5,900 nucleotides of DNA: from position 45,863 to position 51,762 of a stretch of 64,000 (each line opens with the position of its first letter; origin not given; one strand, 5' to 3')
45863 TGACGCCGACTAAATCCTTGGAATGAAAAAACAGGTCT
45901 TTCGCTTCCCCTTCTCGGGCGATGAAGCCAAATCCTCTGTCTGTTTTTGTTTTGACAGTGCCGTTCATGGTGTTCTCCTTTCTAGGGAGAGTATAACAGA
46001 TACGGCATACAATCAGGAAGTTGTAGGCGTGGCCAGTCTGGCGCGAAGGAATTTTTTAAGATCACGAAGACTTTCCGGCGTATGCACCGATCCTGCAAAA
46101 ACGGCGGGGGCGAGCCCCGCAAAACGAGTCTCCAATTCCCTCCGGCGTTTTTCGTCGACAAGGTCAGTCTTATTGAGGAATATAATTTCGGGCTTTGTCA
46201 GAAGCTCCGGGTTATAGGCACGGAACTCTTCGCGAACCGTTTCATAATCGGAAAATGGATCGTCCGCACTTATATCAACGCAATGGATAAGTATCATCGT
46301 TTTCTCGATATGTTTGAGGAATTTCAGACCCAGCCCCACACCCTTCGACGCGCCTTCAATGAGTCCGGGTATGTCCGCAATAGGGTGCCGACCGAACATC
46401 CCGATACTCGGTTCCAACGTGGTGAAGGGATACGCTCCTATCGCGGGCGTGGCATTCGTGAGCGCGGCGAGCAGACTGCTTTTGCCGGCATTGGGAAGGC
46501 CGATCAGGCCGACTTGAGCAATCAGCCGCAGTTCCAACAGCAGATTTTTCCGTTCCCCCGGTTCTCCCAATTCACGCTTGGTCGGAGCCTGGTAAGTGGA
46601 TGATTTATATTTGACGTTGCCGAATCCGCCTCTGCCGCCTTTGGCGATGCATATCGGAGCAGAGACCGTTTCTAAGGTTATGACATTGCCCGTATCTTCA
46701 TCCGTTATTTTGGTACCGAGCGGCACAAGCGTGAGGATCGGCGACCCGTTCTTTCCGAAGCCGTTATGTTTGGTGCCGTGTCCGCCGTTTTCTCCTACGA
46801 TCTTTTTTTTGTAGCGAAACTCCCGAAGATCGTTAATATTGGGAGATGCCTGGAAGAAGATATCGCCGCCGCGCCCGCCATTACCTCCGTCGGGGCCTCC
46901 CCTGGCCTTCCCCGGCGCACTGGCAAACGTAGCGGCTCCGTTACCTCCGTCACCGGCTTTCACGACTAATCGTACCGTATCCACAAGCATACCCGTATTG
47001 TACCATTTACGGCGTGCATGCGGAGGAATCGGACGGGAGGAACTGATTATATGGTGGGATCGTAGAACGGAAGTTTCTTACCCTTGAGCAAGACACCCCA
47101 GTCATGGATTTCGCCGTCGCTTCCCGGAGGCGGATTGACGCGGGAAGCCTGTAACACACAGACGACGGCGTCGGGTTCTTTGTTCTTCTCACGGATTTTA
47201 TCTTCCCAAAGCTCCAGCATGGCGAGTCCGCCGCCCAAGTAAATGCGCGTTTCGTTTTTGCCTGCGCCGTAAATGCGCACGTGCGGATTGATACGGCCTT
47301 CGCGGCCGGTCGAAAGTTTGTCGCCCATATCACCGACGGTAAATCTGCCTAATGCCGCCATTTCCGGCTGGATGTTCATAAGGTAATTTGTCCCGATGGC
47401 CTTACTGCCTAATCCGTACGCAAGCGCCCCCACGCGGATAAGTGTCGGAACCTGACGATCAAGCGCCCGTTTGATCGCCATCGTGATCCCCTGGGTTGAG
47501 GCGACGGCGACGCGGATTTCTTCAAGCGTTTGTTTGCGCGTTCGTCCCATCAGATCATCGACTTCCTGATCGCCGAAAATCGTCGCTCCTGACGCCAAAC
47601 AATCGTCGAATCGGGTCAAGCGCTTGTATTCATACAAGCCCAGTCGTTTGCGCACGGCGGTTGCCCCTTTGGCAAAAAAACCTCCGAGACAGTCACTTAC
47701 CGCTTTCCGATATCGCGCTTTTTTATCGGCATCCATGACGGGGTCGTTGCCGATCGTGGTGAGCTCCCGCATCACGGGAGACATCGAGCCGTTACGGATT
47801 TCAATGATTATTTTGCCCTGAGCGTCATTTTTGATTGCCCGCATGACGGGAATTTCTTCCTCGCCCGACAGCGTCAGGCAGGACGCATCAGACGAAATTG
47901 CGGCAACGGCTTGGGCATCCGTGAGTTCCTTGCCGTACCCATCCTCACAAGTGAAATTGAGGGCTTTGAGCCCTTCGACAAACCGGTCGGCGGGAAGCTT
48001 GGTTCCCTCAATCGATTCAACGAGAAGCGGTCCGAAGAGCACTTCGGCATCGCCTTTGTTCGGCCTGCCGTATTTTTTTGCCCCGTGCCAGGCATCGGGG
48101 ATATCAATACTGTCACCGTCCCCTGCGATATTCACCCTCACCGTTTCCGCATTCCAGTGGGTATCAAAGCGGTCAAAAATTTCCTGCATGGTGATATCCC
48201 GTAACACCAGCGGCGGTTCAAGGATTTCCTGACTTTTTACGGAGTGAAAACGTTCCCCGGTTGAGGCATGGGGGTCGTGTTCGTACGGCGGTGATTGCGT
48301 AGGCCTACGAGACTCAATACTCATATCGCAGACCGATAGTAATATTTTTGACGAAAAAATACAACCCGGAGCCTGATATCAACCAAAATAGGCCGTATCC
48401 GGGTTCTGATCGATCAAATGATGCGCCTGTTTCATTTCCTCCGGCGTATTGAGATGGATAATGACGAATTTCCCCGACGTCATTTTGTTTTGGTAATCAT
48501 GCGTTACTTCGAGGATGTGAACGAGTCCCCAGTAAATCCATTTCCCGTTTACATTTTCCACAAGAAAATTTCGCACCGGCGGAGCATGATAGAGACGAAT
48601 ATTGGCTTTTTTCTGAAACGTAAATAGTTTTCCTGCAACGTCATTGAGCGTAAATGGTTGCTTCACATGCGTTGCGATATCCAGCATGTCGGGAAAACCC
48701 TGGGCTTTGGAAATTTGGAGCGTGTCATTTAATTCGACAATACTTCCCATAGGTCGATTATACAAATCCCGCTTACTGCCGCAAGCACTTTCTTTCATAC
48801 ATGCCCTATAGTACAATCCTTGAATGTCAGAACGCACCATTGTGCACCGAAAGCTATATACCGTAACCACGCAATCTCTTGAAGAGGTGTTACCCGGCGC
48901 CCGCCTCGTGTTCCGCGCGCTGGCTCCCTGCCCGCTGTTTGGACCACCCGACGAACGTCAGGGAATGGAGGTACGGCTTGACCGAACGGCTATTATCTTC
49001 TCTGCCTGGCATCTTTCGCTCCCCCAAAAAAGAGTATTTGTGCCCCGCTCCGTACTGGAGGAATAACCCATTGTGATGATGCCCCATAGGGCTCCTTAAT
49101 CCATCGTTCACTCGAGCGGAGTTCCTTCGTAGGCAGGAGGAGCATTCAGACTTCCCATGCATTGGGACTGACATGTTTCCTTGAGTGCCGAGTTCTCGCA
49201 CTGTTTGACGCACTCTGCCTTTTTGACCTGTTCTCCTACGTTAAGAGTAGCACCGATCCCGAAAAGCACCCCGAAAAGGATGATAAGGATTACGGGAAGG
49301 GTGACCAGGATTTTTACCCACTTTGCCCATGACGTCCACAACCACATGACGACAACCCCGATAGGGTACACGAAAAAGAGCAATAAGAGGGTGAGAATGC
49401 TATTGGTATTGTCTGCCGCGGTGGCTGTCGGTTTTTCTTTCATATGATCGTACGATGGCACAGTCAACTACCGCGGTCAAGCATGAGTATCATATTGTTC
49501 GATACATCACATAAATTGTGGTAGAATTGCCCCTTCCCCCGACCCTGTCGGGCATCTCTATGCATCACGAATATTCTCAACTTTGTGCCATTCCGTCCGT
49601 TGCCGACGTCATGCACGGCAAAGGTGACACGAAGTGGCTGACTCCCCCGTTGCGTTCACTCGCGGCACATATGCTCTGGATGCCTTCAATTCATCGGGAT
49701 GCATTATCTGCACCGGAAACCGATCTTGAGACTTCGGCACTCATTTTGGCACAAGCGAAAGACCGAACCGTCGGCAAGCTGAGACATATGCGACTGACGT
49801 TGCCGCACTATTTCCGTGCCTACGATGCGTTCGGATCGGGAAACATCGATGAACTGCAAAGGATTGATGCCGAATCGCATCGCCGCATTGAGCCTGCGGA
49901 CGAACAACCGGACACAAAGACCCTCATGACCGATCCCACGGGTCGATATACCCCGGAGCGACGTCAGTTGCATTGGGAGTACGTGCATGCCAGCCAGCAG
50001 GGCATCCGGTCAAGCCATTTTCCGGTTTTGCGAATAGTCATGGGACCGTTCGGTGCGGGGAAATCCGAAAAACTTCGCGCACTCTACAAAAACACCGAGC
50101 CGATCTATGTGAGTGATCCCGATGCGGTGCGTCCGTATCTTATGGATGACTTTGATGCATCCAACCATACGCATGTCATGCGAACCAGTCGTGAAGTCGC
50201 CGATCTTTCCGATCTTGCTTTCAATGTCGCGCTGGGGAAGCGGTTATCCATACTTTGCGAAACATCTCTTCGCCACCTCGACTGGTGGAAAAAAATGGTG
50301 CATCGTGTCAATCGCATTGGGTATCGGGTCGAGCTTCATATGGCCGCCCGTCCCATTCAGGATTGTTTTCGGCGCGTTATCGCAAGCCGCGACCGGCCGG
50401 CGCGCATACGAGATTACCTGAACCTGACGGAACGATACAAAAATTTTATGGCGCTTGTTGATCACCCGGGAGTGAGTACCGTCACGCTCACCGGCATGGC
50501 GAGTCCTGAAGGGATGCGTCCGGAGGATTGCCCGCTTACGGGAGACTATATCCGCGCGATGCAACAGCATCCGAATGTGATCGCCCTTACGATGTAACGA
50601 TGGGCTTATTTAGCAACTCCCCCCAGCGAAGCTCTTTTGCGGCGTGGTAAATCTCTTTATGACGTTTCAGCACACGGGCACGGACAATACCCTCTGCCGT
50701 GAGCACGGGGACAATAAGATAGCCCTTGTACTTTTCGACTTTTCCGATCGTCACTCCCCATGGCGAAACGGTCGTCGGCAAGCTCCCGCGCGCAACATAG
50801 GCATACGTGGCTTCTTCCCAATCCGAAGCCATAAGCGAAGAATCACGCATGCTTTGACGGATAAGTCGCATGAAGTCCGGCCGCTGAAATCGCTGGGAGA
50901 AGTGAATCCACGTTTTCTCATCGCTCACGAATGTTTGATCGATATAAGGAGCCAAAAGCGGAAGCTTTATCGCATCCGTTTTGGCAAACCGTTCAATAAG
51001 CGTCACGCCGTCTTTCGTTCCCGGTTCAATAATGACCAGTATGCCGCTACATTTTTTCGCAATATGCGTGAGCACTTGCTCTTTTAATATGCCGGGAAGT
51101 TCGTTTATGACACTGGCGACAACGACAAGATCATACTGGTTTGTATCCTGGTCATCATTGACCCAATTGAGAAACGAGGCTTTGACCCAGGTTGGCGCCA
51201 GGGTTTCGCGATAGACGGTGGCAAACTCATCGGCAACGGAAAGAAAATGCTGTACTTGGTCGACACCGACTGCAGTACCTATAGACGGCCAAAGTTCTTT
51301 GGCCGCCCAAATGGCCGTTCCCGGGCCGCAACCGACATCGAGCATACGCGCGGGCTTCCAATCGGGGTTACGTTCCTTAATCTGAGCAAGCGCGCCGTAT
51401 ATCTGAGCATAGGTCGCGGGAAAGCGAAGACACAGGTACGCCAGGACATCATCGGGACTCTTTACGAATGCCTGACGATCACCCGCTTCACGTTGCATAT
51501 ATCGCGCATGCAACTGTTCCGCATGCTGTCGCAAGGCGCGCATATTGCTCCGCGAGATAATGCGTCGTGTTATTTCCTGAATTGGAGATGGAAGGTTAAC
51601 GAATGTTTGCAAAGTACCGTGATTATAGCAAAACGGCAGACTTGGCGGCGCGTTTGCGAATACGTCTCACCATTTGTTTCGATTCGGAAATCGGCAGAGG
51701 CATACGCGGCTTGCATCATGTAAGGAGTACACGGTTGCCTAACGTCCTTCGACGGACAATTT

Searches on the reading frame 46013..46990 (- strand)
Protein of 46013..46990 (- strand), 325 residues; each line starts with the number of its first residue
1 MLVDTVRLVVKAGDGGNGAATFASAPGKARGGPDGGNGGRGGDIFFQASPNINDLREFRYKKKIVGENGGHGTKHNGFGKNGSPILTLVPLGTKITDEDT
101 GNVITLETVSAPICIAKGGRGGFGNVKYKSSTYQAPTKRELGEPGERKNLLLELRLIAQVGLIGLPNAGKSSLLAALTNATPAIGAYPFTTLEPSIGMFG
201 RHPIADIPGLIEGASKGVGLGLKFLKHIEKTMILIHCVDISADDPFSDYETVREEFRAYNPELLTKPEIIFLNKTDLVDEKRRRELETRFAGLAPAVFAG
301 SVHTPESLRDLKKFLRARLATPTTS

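Call 25: search_protein_families(library=pfam, max_evalue=0.00001, proteins=[window:46013-46990:-])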
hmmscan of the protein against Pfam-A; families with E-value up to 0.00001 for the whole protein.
window:46013-46990:- (325 aa): 3 families
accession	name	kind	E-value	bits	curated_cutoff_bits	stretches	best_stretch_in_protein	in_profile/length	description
PF01018.28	GTP1_OBG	-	1.9e-45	154.7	27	1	3-156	1-155/155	GTP1/OBG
PF01926.29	MMR_HSR1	-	8e-21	74.7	21.9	1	159-274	1-113/113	50S ribosome-binding GTPase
PF02421.24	FeoB_N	-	1.9e-07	31.1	27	1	159-210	2-57/156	Ferrous iron transport protein B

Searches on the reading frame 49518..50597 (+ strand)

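Call 25: search_protein_families(library=pfam, max_evalue=0.00001, proteins=[window:49518-50597:+])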
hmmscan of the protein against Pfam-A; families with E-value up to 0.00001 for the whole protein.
window:49518-50597:+ (359 aa): 1 family
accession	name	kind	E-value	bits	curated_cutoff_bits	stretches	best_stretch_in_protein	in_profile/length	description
PF06414.18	Zeta_toxin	-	1.4e-12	47.9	22.3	1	163-278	10-131/199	Zeta toxin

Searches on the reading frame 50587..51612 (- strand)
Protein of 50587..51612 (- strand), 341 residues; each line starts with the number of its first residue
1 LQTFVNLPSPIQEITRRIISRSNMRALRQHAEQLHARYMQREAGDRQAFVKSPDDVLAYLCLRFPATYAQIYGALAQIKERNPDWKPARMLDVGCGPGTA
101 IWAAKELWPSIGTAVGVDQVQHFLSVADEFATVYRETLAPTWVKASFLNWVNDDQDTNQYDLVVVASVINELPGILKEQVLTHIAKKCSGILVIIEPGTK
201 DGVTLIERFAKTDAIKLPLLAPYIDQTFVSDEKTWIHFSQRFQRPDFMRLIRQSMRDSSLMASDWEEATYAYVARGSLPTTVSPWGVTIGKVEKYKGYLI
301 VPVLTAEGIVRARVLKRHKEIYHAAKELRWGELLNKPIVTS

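Call 25: search_protein_families(library=pfam, max_evalue=0.00001, proteins=[window:50587-51612:-])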
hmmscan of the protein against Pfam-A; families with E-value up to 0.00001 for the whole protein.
window:50587-51612:- (341 aa): 3 families
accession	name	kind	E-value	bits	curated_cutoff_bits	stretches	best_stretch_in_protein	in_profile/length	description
PF09243.16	Rsm22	-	3.8e-43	148.3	23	1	55-334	3-274/275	Mitochondrial small ribosomal subunit Rsm22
PF13649.12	Methyltransf_25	-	3.3e-06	28.1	27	0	91-185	2-90/97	Methyltransferase domain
PF08242.18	Methyltransf_12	-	7.9e-06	27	30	0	91-186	1-90/98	Methyltransferase domain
